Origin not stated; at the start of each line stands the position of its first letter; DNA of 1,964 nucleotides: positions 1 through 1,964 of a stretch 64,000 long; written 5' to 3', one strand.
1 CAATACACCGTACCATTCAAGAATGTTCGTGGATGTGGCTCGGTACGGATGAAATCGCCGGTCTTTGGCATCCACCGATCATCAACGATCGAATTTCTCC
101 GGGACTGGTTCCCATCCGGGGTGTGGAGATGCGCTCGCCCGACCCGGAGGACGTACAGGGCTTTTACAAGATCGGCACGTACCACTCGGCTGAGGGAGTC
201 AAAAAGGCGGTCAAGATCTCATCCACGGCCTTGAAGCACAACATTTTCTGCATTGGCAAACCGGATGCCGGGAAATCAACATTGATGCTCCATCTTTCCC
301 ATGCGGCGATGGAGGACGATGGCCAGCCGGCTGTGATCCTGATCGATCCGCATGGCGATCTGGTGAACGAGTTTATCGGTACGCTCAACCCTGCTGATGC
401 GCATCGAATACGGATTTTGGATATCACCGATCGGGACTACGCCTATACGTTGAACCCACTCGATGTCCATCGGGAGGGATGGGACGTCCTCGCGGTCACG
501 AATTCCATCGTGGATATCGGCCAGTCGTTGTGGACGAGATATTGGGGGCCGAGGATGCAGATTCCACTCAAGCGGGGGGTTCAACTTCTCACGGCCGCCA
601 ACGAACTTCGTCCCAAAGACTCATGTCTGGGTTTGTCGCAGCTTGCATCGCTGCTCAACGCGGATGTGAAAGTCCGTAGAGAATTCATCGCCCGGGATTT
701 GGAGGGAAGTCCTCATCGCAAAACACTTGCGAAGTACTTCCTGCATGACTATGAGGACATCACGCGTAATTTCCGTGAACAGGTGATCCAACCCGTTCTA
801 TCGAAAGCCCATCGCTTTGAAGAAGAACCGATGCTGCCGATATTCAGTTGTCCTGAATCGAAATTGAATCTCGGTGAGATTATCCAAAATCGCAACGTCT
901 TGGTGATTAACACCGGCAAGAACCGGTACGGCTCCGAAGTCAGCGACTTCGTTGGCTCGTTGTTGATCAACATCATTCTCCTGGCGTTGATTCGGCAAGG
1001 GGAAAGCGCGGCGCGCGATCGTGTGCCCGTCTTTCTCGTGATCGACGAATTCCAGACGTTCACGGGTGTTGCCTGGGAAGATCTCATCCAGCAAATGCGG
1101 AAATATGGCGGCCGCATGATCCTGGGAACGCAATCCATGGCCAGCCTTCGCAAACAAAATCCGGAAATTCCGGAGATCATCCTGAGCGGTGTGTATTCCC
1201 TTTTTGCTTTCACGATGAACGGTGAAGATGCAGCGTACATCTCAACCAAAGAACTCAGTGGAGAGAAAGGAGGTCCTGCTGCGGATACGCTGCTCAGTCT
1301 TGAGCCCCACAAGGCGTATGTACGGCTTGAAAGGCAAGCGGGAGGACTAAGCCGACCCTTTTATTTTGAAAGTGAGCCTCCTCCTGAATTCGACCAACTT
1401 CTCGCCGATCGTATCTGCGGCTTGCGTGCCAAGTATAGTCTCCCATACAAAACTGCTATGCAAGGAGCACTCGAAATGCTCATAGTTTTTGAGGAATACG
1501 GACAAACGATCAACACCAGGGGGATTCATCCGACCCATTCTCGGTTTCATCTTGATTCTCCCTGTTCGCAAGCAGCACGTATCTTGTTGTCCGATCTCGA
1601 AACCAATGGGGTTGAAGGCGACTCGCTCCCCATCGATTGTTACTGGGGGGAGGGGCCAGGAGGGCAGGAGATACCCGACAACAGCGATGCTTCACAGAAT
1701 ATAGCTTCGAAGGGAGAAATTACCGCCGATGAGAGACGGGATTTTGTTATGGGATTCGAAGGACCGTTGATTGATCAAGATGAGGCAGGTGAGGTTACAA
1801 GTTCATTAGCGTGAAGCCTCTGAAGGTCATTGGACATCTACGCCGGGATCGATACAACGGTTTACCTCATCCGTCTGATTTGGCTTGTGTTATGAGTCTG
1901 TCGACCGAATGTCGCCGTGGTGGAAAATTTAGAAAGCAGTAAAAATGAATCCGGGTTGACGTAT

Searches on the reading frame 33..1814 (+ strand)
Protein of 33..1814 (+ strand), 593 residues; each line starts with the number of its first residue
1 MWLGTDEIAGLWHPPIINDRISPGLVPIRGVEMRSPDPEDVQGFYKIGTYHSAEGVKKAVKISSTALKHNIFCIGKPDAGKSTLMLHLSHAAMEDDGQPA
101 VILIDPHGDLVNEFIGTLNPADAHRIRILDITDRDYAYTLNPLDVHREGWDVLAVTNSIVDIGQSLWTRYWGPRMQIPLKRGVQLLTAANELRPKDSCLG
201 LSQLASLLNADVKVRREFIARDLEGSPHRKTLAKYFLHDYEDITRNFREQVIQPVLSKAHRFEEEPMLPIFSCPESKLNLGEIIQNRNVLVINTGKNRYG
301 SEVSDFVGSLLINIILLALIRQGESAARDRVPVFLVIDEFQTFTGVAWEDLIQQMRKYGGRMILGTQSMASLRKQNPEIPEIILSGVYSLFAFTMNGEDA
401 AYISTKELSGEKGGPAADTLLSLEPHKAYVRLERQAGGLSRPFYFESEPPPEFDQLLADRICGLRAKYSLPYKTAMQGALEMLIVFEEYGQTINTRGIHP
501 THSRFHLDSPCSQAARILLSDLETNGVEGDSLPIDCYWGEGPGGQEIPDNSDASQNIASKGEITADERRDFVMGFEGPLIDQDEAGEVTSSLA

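Call 21: search_protein_families(library=pfam, proteins=[window:33-1814:+], max_evalue=0.001)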
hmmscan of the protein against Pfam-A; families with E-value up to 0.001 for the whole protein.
window:33-1814:+ (593 aa): 3 families
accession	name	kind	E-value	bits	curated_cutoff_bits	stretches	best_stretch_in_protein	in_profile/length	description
PF10412.15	TrwB_AAD_bind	-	2.7e-10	40.1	20.5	1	309-395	225-310/387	Type IV secretion-system coupling protein DNA-binding domain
PF12696.13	TraG-D_C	-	1.9e-05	25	22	1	332-404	1-76/126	TraM recognition site of TraD and TraG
PF13401.12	AAA_22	-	8.9e-05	23.2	27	0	320-364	72-120/130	AAA domain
